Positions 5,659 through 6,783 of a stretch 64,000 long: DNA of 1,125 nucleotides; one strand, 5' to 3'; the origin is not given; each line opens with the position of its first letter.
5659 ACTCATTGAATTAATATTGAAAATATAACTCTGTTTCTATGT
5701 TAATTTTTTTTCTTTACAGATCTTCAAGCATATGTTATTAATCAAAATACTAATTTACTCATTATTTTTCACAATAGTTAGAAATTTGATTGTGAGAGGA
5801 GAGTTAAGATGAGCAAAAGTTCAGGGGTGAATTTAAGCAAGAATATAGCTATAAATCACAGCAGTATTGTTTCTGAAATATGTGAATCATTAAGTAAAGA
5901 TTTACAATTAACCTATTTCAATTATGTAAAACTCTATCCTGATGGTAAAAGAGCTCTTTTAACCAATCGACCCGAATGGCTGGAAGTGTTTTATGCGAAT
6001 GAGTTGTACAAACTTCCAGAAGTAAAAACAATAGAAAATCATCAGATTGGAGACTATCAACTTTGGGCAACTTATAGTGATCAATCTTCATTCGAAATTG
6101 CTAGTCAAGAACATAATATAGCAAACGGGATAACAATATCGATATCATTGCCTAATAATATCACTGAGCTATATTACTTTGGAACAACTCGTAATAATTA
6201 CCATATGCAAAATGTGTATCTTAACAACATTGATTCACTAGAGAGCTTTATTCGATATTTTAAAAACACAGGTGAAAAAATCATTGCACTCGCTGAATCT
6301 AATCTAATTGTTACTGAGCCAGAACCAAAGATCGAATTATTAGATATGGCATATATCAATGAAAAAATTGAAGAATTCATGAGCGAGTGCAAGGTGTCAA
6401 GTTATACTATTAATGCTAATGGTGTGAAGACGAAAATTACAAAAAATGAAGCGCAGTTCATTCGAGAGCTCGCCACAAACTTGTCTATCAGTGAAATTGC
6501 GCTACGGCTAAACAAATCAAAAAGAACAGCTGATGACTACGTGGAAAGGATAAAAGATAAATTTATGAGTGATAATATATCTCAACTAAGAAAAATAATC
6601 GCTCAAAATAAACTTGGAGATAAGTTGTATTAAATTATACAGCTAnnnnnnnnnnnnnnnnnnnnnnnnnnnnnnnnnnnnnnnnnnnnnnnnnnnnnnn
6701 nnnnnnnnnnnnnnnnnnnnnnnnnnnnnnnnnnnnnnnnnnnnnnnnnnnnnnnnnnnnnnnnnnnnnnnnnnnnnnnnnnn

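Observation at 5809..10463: Two paralogous LuxR solos bracketing a single-module adenylation-carrier-reductase enzyme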

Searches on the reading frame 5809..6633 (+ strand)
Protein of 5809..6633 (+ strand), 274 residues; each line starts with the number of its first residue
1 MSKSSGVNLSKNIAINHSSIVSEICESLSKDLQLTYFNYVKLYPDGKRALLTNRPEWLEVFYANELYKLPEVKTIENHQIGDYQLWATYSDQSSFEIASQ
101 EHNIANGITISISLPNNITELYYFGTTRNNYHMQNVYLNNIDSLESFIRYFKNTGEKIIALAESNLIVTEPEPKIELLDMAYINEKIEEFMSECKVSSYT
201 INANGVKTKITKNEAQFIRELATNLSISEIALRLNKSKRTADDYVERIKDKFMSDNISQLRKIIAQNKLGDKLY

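Call 5: search_protein_families(library=pfam, proteins=[window:5809-6633:+], max_evalue=0.01)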
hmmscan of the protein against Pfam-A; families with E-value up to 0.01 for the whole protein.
window:5809-6633:+ (274 aa): 2 families
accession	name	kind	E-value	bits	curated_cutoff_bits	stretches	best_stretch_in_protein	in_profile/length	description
PF00196.25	GerE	-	0.0066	16.5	23.5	1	210-260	3-53/57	Bacterial regulatory proteins, luxR family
PF13384.12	HTH_23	-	0.01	16.1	24.6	0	215-247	8-40/50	Homeodomain-like domain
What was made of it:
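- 5809..6633 (+): LuxR1: QS-type LuxR receptor, with a ligand-binding domain at about aa 15-165 and a GerE-type HTH at aa 210-260; hexad motif WFPEWG. GerE scores only 16.5 bits against a cut-off of 23.5 (call 5).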

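Call 6: search_protein_families(library=ncbifam, proteins=[window:5809-6633:+], max_evalue=0.01)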
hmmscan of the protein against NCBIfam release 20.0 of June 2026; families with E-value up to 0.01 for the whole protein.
window:5809-6633:+ (274 aa): 2 families
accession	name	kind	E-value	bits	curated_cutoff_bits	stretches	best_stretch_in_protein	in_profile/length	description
NF052366.1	photon_PedR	equivalog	8.3e-05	22.7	120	1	210-260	3-53/74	photosynthetic electron transport-dependent transcriptional regulator PedR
NF007561.1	PRK10188.1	equivalog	0.0013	18.1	350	1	47-129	56-140/240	quorum-sensing transcriptional regulator SdiA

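Call 11: find_homologous_proteins(query=window:5809-6633:+, max_evalue=0.01)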
Query window:5809-6633:+ (274 aa): 12 proteins with E <= 0.01 among 620 candidates.
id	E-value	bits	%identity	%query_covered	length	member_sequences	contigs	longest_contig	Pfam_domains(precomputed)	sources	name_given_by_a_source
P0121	7.9e-173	591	100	100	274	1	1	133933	-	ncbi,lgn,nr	ncbi:MAG: helix-turn-helix domain-containing protein [Gammaproteobacteria bacterium]|nr:helix-turn-h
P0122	1.1e-39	155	38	94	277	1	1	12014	PF00196.26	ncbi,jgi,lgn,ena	jgi:DNA-binding CsgD family transcriptional regulator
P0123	1.9e-39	154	37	98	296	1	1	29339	PF00196.26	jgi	jgi:DNA-binding CsgD family transcriptional regulator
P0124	5.6e-39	152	36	97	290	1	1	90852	PF00196.26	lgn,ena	-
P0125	1.7e-38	151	37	89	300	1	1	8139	PF00196.26,PF08281.19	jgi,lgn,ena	-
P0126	5.5e-37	146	34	97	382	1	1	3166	PF00196.26,PF08281.19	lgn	-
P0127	8.8e-37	145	36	96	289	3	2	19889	PF00196.26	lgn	-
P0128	4.7e-36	143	35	95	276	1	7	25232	PF00196.26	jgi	jgi:DNA-binding CsgD family transcriptional regulator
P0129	1.8e-32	131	34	95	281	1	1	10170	PF00196.26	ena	-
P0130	2.6e-32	131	36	91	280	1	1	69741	PF00196.26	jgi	jgi:LuxR family transcriptional regulator, quorum-sensing system regulator SolR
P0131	1.4e-29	122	33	94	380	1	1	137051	PF00196.26,PF08281.19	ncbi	-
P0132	9.5e-14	70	29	92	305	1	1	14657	PF00196.26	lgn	-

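Call 13: find_encoding_contigs(protein=P0124, flank=10000, max_places=3)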
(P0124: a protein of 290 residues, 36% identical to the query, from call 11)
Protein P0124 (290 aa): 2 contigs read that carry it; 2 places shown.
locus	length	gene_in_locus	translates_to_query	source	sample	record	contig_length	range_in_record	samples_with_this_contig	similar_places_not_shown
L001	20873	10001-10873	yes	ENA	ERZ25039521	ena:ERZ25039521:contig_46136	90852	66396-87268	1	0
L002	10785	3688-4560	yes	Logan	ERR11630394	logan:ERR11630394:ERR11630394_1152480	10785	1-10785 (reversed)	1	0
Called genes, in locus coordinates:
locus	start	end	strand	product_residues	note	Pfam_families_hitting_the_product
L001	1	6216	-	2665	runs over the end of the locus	PF13176:TPR_7 (faint), PF13676:TIR_2 (faint), PF07719:TPR_2 (faint), PF13428:TPR_14 (faint), PF00931:NB-ARC, PF17874:TPR_MalT, PF13424:TPR_12, PF12895:ANAPC3, +8 more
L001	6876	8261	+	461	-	PF01266:DAO (faint), PF03486:HI0933_like (faint), PF07992:Pyr_redox_2 (faint), PF13738:Pyr_redox_3 (faint)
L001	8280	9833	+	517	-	PF00293:NUDIX, PF14815:NUDIX_4, PF00702:Hydrolase, PF12710:HAD, PF13419:HAD_2 (faint), PF08282:Hydrolase_3 (weak)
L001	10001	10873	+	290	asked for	PF00196:GerE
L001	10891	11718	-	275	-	PF00196:GerE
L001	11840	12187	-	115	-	-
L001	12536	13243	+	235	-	PF05891:Methyltransf_PK (weak), PF13489:Methyltransf_23, PF13847:Methyltransf_31, PF08241:Methyltransf_11, PF08242:Methyltransf_12, PF13649:Methyltransf_25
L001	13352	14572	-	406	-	PF01266:DAO, PF01494:FAD_binding_3, PF01946:Thi4 (faint), PF05834:Lycopene_cycl (faint), PF07992:Pyr_redox_2 (faint), PF08491:SE (faint)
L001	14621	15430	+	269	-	PF07072:ZapD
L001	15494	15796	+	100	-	PF08681:TacA1 (weak)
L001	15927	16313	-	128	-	PF15970:HicB-like_2 (weak), PF15919:HicB_lk_antitox, PF05534:HicB (weak)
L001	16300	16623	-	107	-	-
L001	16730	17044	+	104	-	PF04380:BMFP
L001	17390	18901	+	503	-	PF13541:ChlI, PF00158:Sigma54_activat (faint), PF01078:Mg_chelatase, PF07728:AAA_5, PF00493:MCM, PF13335:Mg_chelatase_C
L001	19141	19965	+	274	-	PF01346:FKBP_N, PF00254:FKBP_C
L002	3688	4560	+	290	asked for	PF00196:GerE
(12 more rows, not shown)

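Call 14: find_encoding_contigs(protein=P0131, flank=10000, max_places=3)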
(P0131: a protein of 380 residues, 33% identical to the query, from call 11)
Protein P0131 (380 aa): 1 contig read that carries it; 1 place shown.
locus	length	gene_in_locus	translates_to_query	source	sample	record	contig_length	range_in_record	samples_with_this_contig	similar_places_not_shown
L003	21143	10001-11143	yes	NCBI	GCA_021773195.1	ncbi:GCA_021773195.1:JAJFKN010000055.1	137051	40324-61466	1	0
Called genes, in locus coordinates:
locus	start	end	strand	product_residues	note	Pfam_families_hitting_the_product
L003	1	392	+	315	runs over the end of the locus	PF04754:Transposase_31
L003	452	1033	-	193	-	PF02545:Maf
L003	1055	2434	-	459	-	PF00206:Lyase_1, PF14698:ASL_C2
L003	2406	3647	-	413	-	PF00764:Arginosuc_synth, PF20979:Arginosuc_syn_C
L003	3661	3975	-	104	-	PF01118:Semialdhyde_dh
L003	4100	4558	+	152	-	PF01316:Arg_repressor, PF02863:Arg_repressor_C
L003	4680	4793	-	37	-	-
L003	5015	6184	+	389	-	PF00083:Sugar_tr, PF07690:MFS_1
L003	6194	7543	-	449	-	PF07992:Pyr_redox_2, PF13738:Pyr_redox_3, PF00070:Pyr_redox, PF02852:Pyr_redox_dim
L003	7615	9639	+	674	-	PF19310:TOP_N, PF01432:Peptidase_M3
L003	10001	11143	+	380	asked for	PF00196:GerE (weak), PF08281:Sigma70_r4_2 (faint), PF00196:GerE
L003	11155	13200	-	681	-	PF03169:OPT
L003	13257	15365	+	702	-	PF00456:Transketolase_N, PF13292:DXP_synthase_N (faint), PF00676:E1_dh (weak), PF02779:Transket_pyr, PF02780:Transketolase_C, PF22613:Transketolase_C_1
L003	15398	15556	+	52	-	-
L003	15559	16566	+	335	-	PF00044:Gp_dh_N, PF02800:Gp_dh_C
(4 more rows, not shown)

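Call 15: find_encoding_contigs(protein=P0130, flank=10000, max_places=3)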
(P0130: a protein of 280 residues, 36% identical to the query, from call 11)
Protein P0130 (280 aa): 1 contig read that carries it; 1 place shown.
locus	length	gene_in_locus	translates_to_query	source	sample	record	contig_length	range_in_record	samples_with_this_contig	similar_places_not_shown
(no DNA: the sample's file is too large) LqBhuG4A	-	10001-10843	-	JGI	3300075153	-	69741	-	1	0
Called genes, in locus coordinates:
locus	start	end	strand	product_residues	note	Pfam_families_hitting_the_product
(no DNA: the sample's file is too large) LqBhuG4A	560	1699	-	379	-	-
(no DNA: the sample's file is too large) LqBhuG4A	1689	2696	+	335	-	PF13749:HATPase_c_4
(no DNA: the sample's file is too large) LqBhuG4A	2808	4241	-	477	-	-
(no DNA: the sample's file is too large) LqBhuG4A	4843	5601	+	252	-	-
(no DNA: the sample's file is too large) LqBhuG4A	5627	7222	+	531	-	PF00501:AMP-binding, PF13193:AMP-binding_C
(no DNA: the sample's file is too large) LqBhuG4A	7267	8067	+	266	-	-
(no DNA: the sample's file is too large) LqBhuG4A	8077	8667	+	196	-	PF02525:Flavodoxin_2, PF03358:FMN_red (weak)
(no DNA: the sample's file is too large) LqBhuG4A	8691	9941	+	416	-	PF00155:Aminotran_1_2, PF00266:Aminotran_5 (weak)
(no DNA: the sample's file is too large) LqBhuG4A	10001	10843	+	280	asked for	PF00196:GerE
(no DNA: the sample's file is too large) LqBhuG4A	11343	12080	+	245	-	PF02525:Flavodoxin_2, PF03358:FMN_red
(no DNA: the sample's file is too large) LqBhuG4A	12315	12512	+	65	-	-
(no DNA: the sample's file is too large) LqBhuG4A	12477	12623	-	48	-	PF15919:HicB_lk_antitox (weak), PF15970:HicB-like_2 (weak)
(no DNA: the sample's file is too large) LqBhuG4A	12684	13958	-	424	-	PF00275:EPSP_synthase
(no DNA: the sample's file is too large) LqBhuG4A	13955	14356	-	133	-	PF13466:STAS_2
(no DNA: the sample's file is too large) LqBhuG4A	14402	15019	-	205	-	PF05494:MlaC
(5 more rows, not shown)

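Call 17: find_encoding_contigs(protein=P0123, flank=10000, max_places=3)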
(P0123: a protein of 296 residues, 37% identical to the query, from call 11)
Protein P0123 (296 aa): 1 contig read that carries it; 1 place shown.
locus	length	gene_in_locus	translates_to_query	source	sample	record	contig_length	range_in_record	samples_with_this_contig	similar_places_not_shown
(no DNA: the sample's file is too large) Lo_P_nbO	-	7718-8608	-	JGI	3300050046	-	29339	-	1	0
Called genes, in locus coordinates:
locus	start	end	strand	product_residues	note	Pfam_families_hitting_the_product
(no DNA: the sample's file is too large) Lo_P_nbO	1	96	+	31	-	?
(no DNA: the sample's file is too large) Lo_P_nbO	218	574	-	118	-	-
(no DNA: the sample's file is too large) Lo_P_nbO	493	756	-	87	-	-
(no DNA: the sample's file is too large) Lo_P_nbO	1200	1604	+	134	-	PF00196:GerE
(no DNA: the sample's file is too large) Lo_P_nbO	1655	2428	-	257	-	PF01209:Ubie_methyltran, PF13489:Methyltransf_23, PF02353:CMAS (faint), PF13847:Methyltransf_31, PF08241:Methyltransf_11, PF08242:Methyltransf_12, PF13649:Methyltransf_25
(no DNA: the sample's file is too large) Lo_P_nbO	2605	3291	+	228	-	PF10014:2OG-Fe_Oxy_2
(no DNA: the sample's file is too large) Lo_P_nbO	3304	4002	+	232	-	PF00117:GATase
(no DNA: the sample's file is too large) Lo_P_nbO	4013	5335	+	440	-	PF00083:Sugar_tr (faint), PF07690:MFS_1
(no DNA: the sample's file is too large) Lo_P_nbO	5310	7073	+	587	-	PF00501:AMP-binding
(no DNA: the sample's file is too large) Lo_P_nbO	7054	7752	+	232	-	PF00702:Hydrolase, PF12710:HAD, PF13419:HAD_2, PF13242:Hydrolase_like (weak)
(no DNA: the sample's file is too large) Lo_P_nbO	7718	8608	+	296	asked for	PF00196:GerE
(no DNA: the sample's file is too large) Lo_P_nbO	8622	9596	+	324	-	PF02668:TauD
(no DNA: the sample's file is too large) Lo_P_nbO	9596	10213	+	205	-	PF00156:Pribosyltran (weak), PF14681:UPRTase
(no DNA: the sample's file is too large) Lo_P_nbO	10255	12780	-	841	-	PF12895:ANAPC3 (weak), PF00515:TPR_1 (faint), PF07719:TPR_2 (faint), PF13174:TPR_6 (faint), PF13181:TPR_8 (faint), PF13371:TPR_9 (faint), PF13424:TPR_12 (faint), PF13428:TPR_14 (faint), +5 more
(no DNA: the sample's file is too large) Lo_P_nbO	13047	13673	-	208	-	-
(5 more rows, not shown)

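Call 18: find_encoding_contigs(protein=P0128, flank=10000, max_places=3)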
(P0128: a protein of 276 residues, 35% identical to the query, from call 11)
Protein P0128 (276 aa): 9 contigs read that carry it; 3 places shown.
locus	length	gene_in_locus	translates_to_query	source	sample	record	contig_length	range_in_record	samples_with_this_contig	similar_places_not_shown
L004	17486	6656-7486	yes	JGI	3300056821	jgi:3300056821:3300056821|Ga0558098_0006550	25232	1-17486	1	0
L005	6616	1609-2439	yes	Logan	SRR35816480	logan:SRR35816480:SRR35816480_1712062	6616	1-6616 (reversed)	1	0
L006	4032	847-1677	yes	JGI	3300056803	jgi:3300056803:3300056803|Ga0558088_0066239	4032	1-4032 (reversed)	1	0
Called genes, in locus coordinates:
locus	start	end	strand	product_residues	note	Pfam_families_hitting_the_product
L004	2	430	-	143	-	?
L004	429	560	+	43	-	-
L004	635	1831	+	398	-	PF07690:MFS_1, PF05977:MFS_3, PF07690:MFS_1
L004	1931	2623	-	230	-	PF00117:GATase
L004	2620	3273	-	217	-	PF10014:2OG-Fe_Oxy_2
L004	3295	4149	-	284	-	PF00702:Hydrolase, PF12710:HAD, PF13419:HAD_2, PF13242:Hydrolase_like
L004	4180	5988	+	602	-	PF00501:AMP-binding, PF23024:AMP-dom_DIP2-like (weak)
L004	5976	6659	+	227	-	PF00702:Hydrolase, PF12710:HAD, PF13419:HAD_2, PF13242:Hydrolase_like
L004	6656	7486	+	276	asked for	PF00196:GerE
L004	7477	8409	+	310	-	PF02668:TauD, PF08943:CsiD (faint)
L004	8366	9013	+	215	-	PF14681:UPRTase, PF00156:Pribosyltran (weak)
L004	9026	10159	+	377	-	PF00293:NUDIX, PF01209:Ubie_methyltran, PF13489:Methyltransf_23, PF13847:Methyltransf_31, PF08241:Methyltransf_11, PF08242:Methyltransf_12, PF13649:Methyltransf_25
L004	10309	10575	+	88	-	PF08279:HTH_11 (faint), PF00196:GerE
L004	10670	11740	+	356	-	PF14696:Glyoxalase_5, PF13669:Glyoxalase_4 (faint), PF00903:Glyoxalase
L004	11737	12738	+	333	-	PF18288:FAA_hydro_N_2, PF01557:FAA_hydrolase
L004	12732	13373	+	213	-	PF02798:GST_N, PF13417:GST_N_3, PF13409:GST_N_2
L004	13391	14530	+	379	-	PF00155:Aminotran_1_2, PF00266:Aminotran_5 (weak)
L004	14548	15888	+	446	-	PF20510:HgmA_N, PF04209:HgmA_C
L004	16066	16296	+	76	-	PF13560:HTH_31, PF01381:HTH_3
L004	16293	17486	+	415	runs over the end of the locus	PF13657:Couple_hipA, PF07804:HipA_C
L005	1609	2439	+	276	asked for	PF00196:GerE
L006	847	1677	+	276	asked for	PF00196:GerE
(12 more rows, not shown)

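Call 27: search_solved_structures(query=A1, max_evalue=1, show_alignments=0)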
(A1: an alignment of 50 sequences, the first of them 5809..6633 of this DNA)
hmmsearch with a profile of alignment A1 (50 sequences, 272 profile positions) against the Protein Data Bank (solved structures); distinct sequences matched with E-value up to 1: 69 (the best 60 are shown).
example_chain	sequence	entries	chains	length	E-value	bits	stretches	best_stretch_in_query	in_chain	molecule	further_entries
7r3g_B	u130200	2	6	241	9.5e-18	67.9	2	195-265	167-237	Regulatory protein RhlR | PROSS optimized variant of RhlR with 75 mutations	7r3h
2q0o_A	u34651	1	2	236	2.9e-17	66.3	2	202-266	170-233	Probable transcriptional activator protein traR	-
4y13_A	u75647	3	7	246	3.5e-16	62.7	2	187-266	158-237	Transcriptional regulator of ftsQAZ gene cluster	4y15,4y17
4lfu_A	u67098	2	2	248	4.9e-16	62.3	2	187-264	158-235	Regulatory protein SdiA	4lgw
3qp5_A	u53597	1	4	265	5.3e-16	62.1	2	205-260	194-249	CviR transcriptional regulator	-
3qp6_A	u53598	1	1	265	1.1e-15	61.2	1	205-260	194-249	CviR transcriptional regulator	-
3szt_A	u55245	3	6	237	2.8e-15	59.8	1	203-265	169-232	Quorum-sensing control repressor | LuxR family transcriptional regulator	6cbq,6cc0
1fse_A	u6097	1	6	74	3.4e-15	59.5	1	204-266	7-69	GERE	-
7r3i_A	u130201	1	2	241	2.5e-14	56.7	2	195-257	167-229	PROSS optimized variant of RhlR with 61 mutations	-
7dwm_A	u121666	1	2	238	1.9e-13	53.8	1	206-266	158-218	Transcriptional regulator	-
1h0m_A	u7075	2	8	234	3.8e-12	49.5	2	27-127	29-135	Transcriptional activator protein TraR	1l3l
4wt0_B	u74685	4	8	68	6.5e-12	48.8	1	208-268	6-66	Response regulator receiver domain protein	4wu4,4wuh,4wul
6jqs_A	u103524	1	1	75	7.3e-12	48.6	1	205-267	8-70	DNA-binding response regulator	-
2rnj_A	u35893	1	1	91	8.2e-12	48.4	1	204-268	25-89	Response regulator protein vraR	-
7x1k_A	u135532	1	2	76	1.3e-11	47.8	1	208-266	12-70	Chemotaxis protein CheY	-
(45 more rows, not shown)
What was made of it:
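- On Quorum-sensing LuxR-type receptors (TraR/LasR/SdiA family): The family profile aligns to TraR residues 29-135 (call 27).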

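Call 28: search_protein_families(library=pfam, alignment_id=A1, max_evalue=1)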
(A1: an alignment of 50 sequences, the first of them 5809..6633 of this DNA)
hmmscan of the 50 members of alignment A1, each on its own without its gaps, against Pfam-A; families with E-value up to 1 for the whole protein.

A. member 1, window:5809-6633:+ (274 aa): 7 families
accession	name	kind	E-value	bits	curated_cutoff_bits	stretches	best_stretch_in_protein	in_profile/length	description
PF00196.25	GerE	-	0.0066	16.5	23.5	1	210-260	3-53/57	Bacterial regulatory proteins, luxR family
PF13384.12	HTH_23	-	0.01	16.1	24.6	1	215-247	8-40/50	Homeodomain-like domain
PF08279.18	HTH_11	-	0.015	15.6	25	1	216-252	7-43/55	HTH domain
PF13551.12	HTH_29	-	0.02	15.4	28.1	1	218-248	5-36/64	Winged helix-turn helix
PF22298.2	Tsr1_G-like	-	0.042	14.1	27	1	135-164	120-149/161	Tsr1, G-like domain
PF13542.12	HTH_Tnp_ISL3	-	0.1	12.5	27.4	1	211-247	13-49/51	Helix-turn-helix domain of transposase family ISL3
PF03735.19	ENT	-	0.11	12.9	28.5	1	205-251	20-67/71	ENT domain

B. families by the number of members that match (of 50 scanned): 89 families (the first 25 are shown)
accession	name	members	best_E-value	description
PF00196.25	GerE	50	8.1e-18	Bacterial regulatory proteins, luxR family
PF08281.18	Sigma70_r4_2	45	1.7e-09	Sigma-70, region 4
PF13384.12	HTH_23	39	1.1e-05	Homeodomain-like domain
PF08279.18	HTH_11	37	8.7e-05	HTH domain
PF14493.12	HTH_40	34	7e-05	Helix-turn-helix domain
PF13518.12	HTH_28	33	1.3e-06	Helix-turn-helix domain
PF04967.18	HTH_10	28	0.00078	HTH DNA binding domain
PF07638.17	Sigma70_ECF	26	0.0001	ECF sigma factor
PF13936.12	HTH_38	20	1.1e-06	Helix-turn-helix domain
PF04545.22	Sigma70_r4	17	0.0011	Sigma-70, region 4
PF13551.12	HTH_29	14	0.00059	Winged helix-turn helix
PF08280.17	HTH_Mga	13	0.00038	M protein trans-acting positive regulator (MGA) HTH domain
PF06056.18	Terminase_5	11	6.5e-06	Putative ATPase subunit of terminase (gpP-like)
PF13542.12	HTH_Tnp_ISL3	11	0.0016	Helix-turn-helix domain of transposase family ISL3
PF03472.21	Autoind_bind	10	3.4e-05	Autoinducer binding domain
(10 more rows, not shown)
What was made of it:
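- On Quorum-sensing LuxR-type receptors (TraR/LasR/SdiA family): 10 of 50 family members hit Pfam Autoind_bind (call 28).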

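Call 44: find_encoding_contigs(protein=P0129, flank=10000, max_places=2)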
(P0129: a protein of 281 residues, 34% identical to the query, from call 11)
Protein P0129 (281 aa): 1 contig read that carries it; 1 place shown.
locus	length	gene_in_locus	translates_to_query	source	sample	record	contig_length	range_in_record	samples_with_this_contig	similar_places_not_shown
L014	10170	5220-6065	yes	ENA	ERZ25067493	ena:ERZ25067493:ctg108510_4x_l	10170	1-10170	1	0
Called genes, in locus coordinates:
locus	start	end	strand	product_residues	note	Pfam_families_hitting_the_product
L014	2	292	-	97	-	?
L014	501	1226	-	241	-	PF00117:GATase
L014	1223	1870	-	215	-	PF10014:2OG-Fe_Oxy_2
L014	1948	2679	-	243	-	PF00702:Hydrolase, PF12710:HAD, PF13419:HAD_2, PF13242:Hydrolase_like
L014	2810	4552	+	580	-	PF00501:AMP-binding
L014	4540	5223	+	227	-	PF00702:Hydrolase, PF12710:HAD, PF13419:HAD_2, PF13242:Hydrolase_like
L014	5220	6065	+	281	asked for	PF00196:GerE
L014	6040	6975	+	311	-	PF02668:TauD, PF08943:CsiD (weak)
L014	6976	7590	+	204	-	PF14681:UPRTase, PF00156:Pribosyltran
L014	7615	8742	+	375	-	PF00293:NUDIX, PF13489:Methyltransf_23, PF01209:Ubie_methyltran, PF02353:CMAS, PF13847:Methyltransf_31, PF08241:Methyltransf_11, PF08242:Methyltransf_12, PF13649:Methyltransf_25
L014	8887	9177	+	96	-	PF00196:GerE, PF08281:Sigma70_r4_2 (weak), PF08279:HTH_11 (faint)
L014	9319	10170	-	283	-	?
